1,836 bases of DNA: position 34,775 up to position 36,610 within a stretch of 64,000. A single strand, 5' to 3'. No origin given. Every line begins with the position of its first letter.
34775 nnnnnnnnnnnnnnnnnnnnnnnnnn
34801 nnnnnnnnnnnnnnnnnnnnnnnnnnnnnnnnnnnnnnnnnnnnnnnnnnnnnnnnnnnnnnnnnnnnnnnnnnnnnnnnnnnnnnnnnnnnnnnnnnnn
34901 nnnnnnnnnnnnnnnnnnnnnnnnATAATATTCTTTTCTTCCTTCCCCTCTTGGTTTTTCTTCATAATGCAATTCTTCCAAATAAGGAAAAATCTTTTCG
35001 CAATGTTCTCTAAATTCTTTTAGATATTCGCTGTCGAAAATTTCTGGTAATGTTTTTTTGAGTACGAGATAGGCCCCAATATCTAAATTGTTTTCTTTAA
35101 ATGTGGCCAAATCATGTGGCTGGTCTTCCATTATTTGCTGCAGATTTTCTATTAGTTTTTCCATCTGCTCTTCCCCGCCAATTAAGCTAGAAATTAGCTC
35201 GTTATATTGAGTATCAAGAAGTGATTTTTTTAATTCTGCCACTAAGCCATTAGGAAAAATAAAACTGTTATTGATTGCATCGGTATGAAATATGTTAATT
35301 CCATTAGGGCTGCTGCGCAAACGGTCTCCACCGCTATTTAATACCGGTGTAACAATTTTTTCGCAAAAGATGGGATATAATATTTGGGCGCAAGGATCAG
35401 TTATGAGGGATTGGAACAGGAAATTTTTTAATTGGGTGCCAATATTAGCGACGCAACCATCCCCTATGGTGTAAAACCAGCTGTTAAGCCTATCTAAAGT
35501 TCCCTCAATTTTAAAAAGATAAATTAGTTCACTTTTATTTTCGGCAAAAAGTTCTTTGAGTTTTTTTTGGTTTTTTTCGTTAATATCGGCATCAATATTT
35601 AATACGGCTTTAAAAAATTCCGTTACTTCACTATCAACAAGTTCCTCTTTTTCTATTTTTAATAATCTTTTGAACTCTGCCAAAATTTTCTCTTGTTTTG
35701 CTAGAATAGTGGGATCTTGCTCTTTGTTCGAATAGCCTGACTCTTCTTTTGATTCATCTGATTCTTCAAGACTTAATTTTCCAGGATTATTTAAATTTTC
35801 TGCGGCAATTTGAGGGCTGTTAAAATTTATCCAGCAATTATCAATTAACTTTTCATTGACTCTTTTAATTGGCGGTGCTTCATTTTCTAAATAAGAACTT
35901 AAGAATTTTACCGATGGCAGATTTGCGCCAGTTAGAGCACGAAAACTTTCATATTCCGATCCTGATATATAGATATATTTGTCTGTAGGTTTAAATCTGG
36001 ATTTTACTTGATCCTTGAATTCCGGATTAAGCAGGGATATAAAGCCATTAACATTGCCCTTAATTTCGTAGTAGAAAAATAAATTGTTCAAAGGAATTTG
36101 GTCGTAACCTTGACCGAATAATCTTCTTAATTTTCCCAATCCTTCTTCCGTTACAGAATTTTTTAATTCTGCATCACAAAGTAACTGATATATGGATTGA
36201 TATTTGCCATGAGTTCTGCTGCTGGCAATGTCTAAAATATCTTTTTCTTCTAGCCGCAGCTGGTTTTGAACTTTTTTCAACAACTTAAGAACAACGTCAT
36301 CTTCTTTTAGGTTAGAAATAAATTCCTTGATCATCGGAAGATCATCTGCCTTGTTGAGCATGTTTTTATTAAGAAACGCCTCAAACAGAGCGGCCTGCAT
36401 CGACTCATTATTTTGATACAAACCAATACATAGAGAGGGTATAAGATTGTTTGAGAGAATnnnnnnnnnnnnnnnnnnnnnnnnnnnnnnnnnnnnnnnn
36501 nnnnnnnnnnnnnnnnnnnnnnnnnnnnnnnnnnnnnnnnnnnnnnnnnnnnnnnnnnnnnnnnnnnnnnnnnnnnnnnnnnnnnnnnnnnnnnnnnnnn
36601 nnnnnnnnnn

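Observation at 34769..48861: Unrecognised giant paralog family (three intact genes and one wreck) with a W-x3-P-E-N-N repeat and a conserved Cys core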

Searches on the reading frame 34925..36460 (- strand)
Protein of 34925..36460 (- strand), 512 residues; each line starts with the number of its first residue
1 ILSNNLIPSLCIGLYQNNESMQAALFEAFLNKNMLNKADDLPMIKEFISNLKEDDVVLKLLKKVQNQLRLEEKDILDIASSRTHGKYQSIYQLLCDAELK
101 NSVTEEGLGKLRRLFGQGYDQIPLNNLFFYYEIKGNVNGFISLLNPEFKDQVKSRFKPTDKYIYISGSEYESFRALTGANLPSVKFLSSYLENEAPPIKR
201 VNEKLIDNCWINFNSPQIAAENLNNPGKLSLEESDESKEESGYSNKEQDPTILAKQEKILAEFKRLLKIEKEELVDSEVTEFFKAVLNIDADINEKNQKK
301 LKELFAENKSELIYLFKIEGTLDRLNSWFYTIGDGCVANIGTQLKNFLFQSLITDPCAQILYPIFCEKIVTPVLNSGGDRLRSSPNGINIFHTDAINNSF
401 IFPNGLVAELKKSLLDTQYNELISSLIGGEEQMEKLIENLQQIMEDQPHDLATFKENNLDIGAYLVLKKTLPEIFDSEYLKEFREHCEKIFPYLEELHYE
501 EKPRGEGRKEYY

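Call 18: find_related_loci(query=A1, collection=genome_contigs, flank=10000)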
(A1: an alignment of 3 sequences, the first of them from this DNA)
Query A1 (498 aa) in genome_contigs; peptide patterns used: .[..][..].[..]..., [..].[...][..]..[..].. (x = any residue, [..] = any of these).
135 stretches matched a pattern, but none encodes a relative of the query by tblastn (E <= 1e-3).
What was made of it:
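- Tried and rejected: The first genome scan used motifs specific to the three paralogs and found nothing (call 18).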

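Call 26: search_protein_representatives(alignment_id=A1)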
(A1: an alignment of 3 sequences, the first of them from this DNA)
Query: 3 sequences, 509 profile positions. Proteins with E-value up to 0.001 (for the whole library): 190; up to 1e-10: 158; up to 1e-30: 94. The best 150 are listed.
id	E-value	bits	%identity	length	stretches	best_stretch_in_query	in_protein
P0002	7.0e-282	952.0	-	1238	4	259-509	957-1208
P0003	6.7e-267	902.5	-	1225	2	2-509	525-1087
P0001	1.6e-263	891.4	-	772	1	1-509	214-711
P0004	5.2e-112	391.5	-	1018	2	2-225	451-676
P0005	1.3e-106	373.7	-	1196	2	2-222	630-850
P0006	1.0e-104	367.5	-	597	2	2-214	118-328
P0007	8.8e-103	361.1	-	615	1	3-503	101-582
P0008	1.3e-95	337.4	-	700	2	251-498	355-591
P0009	7.5e-94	331.6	-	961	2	2-489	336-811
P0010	5.7e-91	322.1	-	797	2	255-506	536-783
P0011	3.1e-83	296.6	-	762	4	257-493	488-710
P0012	6.6e-83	295.5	-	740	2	251-495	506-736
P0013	4.0e-82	293.0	-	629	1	4-500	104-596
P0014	3.7e-81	289.7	-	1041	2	255-493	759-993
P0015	8.5e-75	268.8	-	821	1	2-422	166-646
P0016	1.1e-74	268.4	-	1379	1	2-489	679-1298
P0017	2.3e-74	267.4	-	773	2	241-415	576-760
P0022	3.5e-68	247.0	-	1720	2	278-496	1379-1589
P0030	1.2e-60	222.1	-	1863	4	257-500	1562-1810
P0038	7.5e-54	199.7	-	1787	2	3-202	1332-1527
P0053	1.1e-47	179.3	-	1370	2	3-437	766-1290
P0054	1.4e-47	179.0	-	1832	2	253-497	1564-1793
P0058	5.4e-46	173.7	-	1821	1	42-507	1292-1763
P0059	8.0e-46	173.2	-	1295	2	256-497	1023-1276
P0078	2.6e-37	145.1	-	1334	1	39-497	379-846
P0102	1.8e-27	112.6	-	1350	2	5-417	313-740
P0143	3.4e-14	68.8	-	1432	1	70-354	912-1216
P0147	2.4e-13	66.0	-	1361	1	265-492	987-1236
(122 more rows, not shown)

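Call 36: find_homologous_proteins(query=A2, max_evalue=0.00001)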
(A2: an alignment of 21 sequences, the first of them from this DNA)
Query A2 (21 sequences) (512 aa, profile of the alignment): 5 proteins with E <= 0.00001 among 8000 candidates.
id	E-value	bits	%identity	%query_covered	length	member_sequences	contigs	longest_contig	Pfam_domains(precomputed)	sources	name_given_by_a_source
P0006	1.4e-164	567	35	96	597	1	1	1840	-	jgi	jgi:hypothetical protein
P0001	3.7e-161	555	100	100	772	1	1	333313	-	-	-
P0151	5.8e-139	482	33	93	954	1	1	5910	-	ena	-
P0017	9.2e-126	439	35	80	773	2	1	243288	PF10391.16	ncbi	-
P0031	2.0e-104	368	32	74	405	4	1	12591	-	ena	-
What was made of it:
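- Tried and rejected: The 21-sequence profile returned 5 proteins (call 36).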

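Call 37: list_cluster_members(proteins=[P0017, P0004, P0005, P0022, P0030, P0016, P0009, P0007, P0010, P0038])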
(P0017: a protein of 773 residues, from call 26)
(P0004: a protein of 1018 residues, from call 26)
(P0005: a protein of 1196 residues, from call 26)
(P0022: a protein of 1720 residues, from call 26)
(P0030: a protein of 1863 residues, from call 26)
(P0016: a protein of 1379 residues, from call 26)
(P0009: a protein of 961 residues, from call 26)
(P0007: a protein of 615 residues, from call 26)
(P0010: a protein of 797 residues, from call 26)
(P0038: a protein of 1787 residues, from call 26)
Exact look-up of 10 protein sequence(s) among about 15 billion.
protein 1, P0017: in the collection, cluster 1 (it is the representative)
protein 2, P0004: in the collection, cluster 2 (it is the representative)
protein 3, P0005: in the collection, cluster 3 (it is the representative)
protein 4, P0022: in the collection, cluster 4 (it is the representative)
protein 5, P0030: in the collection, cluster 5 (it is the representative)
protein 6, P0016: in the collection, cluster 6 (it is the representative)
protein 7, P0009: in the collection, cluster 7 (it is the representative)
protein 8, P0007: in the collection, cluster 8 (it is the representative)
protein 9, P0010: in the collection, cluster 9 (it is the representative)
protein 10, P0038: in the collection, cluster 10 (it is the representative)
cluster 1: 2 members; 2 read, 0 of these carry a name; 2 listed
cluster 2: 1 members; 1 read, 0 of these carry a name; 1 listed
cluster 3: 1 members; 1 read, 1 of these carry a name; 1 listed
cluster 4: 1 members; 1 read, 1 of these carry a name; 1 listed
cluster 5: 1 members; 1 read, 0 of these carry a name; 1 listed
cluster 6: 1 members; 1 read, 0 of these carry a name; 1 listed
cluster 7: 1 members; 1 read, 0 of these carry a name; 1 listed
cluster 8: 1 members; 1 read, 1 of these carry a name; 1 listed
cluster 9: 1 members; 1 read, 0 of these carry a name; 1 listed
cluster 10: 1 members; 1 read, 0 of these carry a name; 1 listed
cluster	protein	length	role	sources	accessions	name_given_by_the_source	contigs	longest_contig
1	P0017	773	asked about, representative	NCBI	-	-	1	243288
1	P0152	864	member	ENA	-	-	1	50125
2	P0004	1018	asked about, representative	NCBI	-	-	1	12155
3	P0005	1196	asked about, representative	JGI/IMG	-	uncharacterized membrane protein YheB (UPF0754 family)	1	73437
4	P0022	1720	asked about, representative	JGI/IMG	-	hypothetical protein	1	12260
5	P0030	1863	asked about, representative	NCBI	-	-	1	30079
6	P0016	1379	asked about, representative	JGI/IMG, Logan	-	-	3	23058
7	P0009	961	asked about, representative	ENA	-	-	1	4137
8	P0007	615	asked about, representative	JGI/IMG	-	hypothetical protein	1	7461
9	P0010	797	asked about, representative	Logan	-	-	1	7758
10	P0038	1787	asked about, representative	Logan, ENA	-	-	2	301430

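Call 39: find_encoding_contigs(protein=P0017, flank=10000, max_places=2)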
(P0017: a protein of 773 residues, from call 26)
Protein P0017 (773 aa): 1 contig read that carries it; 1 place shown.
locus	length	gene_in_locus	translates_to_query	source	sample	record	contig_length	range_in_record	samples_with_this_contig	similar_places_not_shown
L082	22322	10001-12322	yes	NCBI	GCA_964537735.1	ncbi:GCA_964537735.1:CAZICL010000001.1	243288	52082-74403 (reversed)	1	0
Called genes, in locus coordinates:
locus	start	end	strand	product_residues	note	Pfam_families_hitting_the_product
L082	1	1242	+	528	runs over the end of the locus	PF00117:GATase, PF07722:Peptidase_C26, PF02540:NAD_synthase (weak), PF00958:GMP_synt_C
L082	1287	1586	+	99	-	-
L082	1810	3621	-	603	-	PF23286:LRR_13 (faint)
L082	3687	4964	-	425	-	-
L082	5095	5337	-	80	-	-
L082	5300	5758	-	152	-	PF01609:DDE_Tnp_1, PF13586:DDE_Tnp_1_2 (weak)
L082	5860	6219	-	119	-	PF13340:DUF4096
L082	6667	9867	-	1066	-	PF00023:Ank (faint), PF12796:Ank_2 (weak), PF13606:Ank_3 (faint), PF13637:Ank_4 (faint), PF13857:Ank_5 (faint), PF12796:Ank_2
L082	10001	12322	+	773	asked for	PF10391:DNA_pol_lambd_f (faint)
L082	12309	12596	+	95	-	-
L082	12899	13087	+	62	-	PF04218:CENP-B_N (weak), PF01527:HTH_Tnp_1 (weak), PF13384:HTH_23 (weak)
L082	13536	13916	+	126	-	PF01609:DDE_Tnp_1, PF13612:DDE_Tnp_1_3 (weak), PF13586:DDE_Tnp_1_2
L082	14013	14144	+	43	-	-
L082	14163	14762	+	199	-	-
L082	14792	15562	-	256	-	PF13340:DUF4096, PF01609:DDE_Tnp_1, PF13612:DDE_Tnp_1_3, PF13359:DDE_Tnp_4 (faint), PF13586:DDE_Tnp_1_2 (weak)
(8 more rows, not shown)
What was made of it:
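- Homologs elsewhere sit near ankyrin and LRR genes and IS elements (call 39).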

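Call 40: find_encoding_contigs(protein=P0030, flank=10000, max_places=2)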
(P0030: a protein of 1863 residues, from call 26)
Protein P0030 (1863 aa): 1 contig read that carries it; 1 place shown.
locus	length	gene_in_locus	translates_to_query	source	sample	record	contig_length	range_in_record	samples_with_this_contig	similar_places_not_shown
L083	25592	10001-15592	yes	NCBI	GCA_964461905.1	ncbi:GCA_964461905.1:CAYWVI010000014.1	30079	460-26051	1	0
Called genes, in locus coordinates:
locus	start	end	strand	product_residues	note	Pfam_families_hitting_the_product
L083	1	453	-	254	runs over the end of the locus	PF01738:DLH (weak), PF02129:Peptidase_S15, PF20434:BD-FAE (faint), PF00561:Abhydrolase_1 (weak), PF12146:Hydrolase_4, PF00326:Peptidase_S9 (faint)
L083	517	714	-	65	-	-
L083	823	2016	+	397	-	PF00162:PGK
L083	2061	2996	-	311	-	PF13623:SurA_N_2, PF13624:SurA_N_3, PF09312:SurA_N, PF13145:Rotamase_2, PF13616:Rotamase_3, PF00639:Rotamase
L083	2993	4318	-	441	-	PF00595:PDZ (weak), PF13180:PDZ_2, PF17820:PDZ_6, PF03572:Peptidase_S41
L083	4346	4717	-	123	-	-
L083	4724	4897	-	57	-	-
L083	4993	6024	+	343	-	PF02153:PDH_N, PF20463:PDH_C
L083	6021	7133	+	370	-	PF04551:GcpE, PF26540:GcpE_C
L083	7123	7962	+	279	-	PF01209:Ubie_methyltran, PF13489:Methyltransf_23, PF13847:Methyltransf_31, PF08242:Methyltransf_12 (weak), PF08241:Methyltransf_11, PF13649:Methyltransf_25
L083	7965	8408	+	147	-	PF07719:TPR_2 (faint), PF13428:TPR_14 (faint), PF13432:TPR_16 (weak), PF14559:TPR_19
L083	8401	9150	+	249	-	PF04333:MlaA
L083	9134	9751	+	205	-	PF05494:MlaC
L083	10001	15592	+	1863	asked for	-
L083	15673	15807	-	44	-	-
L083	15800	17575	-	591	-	PF00664:ABC_membrane, PF00005:ABC_tran, PF02463:SMC_N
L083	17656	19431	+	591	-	PF03485:Arg_tRNA_synt_N, PF00750:tRNA-synt_1d, PF01406:tRNA-synt_1e (faint), PF01921:tRNA-synt_1f (faint), PF09334:tRNA-synt_1g (faint), PF00133:tRNA-synt_1, PF05746:DALR_1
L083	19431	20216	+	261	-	PF05036:SPOR (weak)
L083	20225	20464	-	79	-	PF03937:Sdh5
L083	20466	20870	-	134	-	PF01230:HIT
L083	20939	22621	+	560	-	PF02463:SMC_N (weak), PF13476:AAA_23 (faint), PF13555:AAA_29 (weak), PF13304:AAA_21 (faint), PF02463:SMC_N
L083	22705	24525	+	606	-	PF02534:T4SS-DNA_transf, PF10412:TrwB_AAD_bind, PF12696:TraG-D_C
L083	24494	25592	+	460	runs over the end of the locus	PF01841:Transglut_core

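Call 43: predict_structure(alignment_id=A2)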
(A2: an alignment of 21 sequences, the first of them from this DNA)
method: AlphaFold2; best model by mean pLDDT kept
length: 512 residues; sequences in the alignment: 21
mean_pLDDT: 85.2   pTM: 0.80
mean pLDDT of the five models: 85.2, 83.8, 81.4, 81.0, 80.8
residues with pLDDT >= 90: 283; 70-90: 156; 50-70: 40; < 50: 33
segments of 3 or more residues with pLDDT < 50: 222-245, 505-512
pLDDT, mean of each block of 10 residues (from residue 1): 89 87 94 92 94 87 93 92 71 85 94 91 92 90 93 87 88 89 96 90 92 71 45 46 55 90 96 95 90 87 92 92 85 68 91 93 95 74 79 92 96 88 90 89 73 88 96 95 94 77 45 32
secondary structure, 60 per line:
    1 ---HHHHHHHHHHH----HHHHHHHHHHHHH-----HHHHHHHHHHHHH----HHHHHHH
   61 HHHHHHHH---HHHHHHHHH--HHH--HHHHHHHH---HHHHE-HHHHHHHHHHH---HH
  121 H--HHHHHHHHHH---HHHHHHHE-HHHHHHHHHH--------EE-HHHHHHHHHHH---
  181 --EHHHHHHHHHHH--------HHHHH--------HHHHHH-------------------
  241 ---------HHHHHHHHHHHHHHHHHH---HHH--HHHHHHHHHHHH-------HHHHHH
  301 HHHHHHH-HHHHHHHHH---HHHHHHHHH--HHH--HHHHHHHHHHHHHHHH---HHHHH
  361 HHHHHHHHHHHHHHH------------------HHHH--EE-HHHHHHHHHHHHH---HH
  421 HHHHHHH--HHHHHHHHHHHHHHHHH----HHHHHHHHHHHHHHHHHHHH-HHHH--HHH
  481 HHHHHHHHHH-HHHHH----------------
elements in order: H4-14 H19-31 H37-49 H54-68 H72-80 H88-95 H99-102 H105-115 H124-133 H137-143 H146-155 H167-177 H184-194 H203-207 H216-221 H250-267 H276-287 H295-307 H309-317 H321-329 H337-352 H356-375 H394-397 H403-415 H419-427 H430-446 H451-470 H472-475 H478-490 H492-496

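Call 45: fold_search(model_id=the predicted structure, library=pdb)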
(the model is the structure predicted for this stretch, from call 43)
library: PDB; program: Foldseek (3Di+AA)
matches with E <= 10: 189; with E <= 0.001: 0
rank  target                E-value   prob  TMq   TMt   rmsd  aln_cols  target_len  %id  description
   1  4uzy_A                7.4e-02  0.60  0.20  0.17  22.5       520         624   13  Crystal structure of the Chlamydomonas IFT70 and IFT52 complex (released 2014-11-05)
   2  9og0_C                2.1e-01  0.14  0.13  0.11  23.6       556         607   11  Cryo-EM structure of OS9-SEL1L-HRD1 dimer (released 2025-07-30)
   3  6hd5_t                2.3e-01  0.10  0.12  0.09  28.4       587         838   12  Cryo-EM structure of the ribosome-NatA complex (released 2018-12-19)
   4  5aio                  3.2e-01  0.12  0.13  0.15  28.1       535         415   13  Crystal structure of t131 N-terminal TPR array (released 2015-06-24)
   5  9hny_FA               3.3e-01  0.28  0.20  0.18  26.2       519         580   10  Mitoribosomal small subunit in complex with Mettl15 and Mettl17 (released 2025-03-26)
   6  5nnp_E                4.1e-01  0.08  0.11  0.09  27.4       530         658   11  Structure of Naa15/Naa10 bound to HypK-THB (released 2017-06-14)
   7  7blp_A                4.5e-01  0.10  0.14  0.10  30.6       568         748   13  Vps35/Vps29 arch of fungal membrane-assembled retromer:Grd19 complex (released 2021-02-10)
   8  6sga_FA               4.7e-01  0.21  0.20  0.18  25.9       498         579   11  Body domain of the mt-SSU assemblosome from Trypanosoma brucei (released 2019-09-18)
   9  9hvq_Q                4.9e-01  0.10  0.14  0.09  23.8       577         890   13  Structure of the transcribing Pol II-DSIF-PAF-SPT6-RECQL5 complex (released 2025-07-16)
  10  5dse_C                5.9e-01  0.06  0.10  0.08  30.4       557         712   12  Crystal Structure of the TTC7B/Hyccin Complex (released 2015-12-02)
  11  9gaw_Y                6.4e-01  0.08  0.13  0.13  20.8       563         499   10  High-resolution structure of the Anaphase-promoting complex/cyclosome (APC/C) bound to co-activator Cdh1 (released 2024-08-14)
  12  4xpd_A                6.4e-01  0.06  0.11  0.09  27.9       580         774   14  Crystal structure of yeast N-terminal acetyltransferase NatE (ppGpp) in complex with a bisubstrate (released 2016-07-20)
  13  5nnp_A                7.0e-01  0.11  0.15  0.12  27.2       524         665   13  Structure of Naa15/Naa10 bound to HypK-THB (released 2017-06-14)
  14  7mnm_A                7.3e-01  0.13  0.19  0.15  24.1       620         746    9  Crystal structure of the N-terminal domain of NUP358/RanBP2 (residues 1-752) T585M mutant in complex with Fab fragment (released 2022-06-15)
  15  7mnl_A                7.9e-01  0.13  0.19  0.15  23.9       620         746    9  Crystal structure of the N-terminal domain of NUP358/RanBP2 (residues 1-752) in complex with Fab fragment (released 2022-06-15)
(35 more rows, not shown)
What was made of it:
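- The best, non-significant, fold matches are TPR-like solenoids (call 45).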

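Call 46: search_solved_structures(query=A2, max_evalue=10)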
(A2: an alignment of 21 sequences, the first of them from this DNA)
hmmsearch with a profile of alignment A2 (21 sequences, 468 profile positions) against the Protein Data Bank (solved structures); distinct sequences matched with E-value up to 10: 6.
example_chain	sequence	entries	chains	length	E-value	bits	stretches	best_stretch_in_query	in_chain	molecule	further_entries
2ej9_A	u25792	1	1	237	0.03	16.4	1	172-235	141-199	Putative biotin ligase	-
6drf_A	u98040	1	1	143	0.048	15.8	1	229-269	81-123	Protein RD3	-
5gus_A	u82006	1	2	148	0.61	12.1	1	144-178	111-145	Helix-turn-helix domain-containing protein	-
5y6b_A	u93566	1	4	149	0.62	12.1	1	144-178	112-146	Helix-turn-helix domain-containing protein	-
5guq_A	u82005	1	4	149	0.62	12.1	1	144-178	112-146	Helix-turn-helix domain-containing protein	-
5y6c_A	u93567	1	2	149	0.64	12.1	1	144-178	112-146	Helix-turn-helix domain-containing protein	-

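Call 47: search_protein_families(library=pfam, alignment_id=A2, max_evalue=0.1)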
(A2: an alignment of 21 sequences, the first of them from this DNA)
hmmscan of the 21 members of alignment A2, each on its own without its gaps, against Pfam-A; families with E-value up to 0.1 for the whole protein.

A. member 1, seq(512 aa): 0 families

B. families by the number of members that match (of 21 scanned): 18 families
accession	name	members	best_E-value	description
PF09406.16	DUF2004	1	0.0045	Protein of unknown function (DUF2004)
PF14199.11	DUF4317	1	0.012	Domain of unknown function (DUF4317)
PF22453.1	TubZ-like_C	1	0.016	Tubulin/FtsZ-like protein TubZ-like, C-terminal domain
PF00750.26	tRNA-synt_1d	1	0.019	tRNA synthetases class I (R), catalytic domain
PF18213.6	SUB1_ProdP9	1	0.032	SUB1 protease Prodomain ProdP9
PF01997.21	Translin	1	0.032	Translin family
PF18795.7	HSM3_N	1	0.034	DNA mismatch repair protein HSM3, N terminal domain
PF03448.22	MgtE_N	1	0.034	MgtE intracellular N domain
PF24207.1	DUF7430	1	0.038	Family of unknown function (DUF7430)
PF10279.14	Latarcin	1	0.039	Latarcin precursor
PF22154.2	SelB_WH2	1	0.041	Elongation factor SelB, second winged-helix domain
PF23725.1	Dredd_N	1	0.042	Caspase-8, N-terminal domain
PF07476.17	MAAL_C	1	0.053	Methylaspartate ammonia-lyase C-terminus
PF20266.3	Mab-21_C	1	0.067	Mab-21 protein HhH/H2TH-like domain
PF10884.14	DUF2683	1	0.067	Protein of unknown function (DUF2683)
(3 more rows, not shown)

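Call 48: search_protein_families(library=pfam, proteins=[P0022, P0030, P0038, P0054, P0058], max_evalue=0.001)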
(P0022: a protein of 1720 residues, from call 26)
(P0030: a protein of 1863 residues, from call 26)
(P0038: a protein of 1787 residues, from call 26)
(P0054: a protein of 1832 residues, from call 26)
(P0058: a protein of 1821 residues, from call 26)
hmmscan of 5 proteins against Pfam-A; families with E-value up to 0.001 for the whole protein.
P0022 (1720 aa): 0 families

P0030 (1863 aa): 0 families

P0038 (1787 aa): 0 families

P0054 (1832 aa): 9 families
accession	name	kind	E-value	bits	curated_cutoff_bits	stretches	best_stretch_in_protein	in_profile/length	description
PF13424.12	TPR_12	-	3.6e-38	130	30.1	2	679-750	4-76/77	Tetratricopeptide repeat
PF00515.34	TPR_1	-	1.1e-21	76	27.8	0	719-749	1-31/34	Tetratricopeptide repeat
PF07719.23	TPR_2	-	5.3e-16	57.8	27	0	843-874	1-32/34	Tetratricopeptide repeat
PF24885.1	TPR_NPHP3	-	1.5e-14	54.5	100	1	673-795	94-216/239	Nephrocystin-3 TPR domain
PF13374.12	TPR_10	-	3.1e-13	49.7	27.5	0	680-710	4-34/42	Tetratricopeptide repeat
PF13181.12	TPR_8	-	4.1e-09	36.3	25.7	0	721-749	3-31/34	Tetratricopeptide repeat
PF13516.12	LRR_6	-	1.6e-07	31.3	23.4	0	456-473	6-23/24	Leucine Rich repeat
PF13176.12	TPR_7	-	1.1e-06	28.7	27.9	0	1017-1041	2-26/36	Tetratricopeptide repeat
PF17874.7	TPR_MalT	-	9.8e-05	22.2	45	0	655-751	59-154/336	MalT-like TPR region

P0058 (1821 aa): 0 families
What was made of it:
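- One member carries LRR and TPR repeats instead (call 48). One distant family member has LRR repeats (call 48).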

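Call 49: search_protein_families(library=pfam, proteins=[P0016, P0053, P0143, P0147, P0102, P0078, P0059], max_evalue=0.001)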
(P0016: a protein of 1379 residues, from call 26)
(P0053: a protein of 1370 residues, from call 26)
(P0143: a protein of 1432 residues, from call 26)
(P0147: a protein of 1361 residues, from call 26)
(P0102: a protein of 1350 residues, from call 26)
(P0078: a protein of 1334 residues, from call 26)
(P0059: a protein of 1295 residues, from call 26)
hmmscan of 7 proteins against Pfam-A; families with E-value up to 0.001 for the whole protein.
P0016 (1379 aa): 0 families

P0053 (1370 aa): 1 family
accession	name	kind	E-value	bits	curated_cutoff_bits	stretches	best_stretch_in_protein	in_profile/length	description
PF21369.3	STL11_N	-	9.6e-06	26.1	27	0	348-374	79-105/117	STL11, N-terminal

P0143 (1432 aa): 0 families

P0147 (1361 aa): 0 families

P0102 (1350 aa): 0 families

P0078 (1334 aa): 0 families

P0059 (1295 aa): 0 families
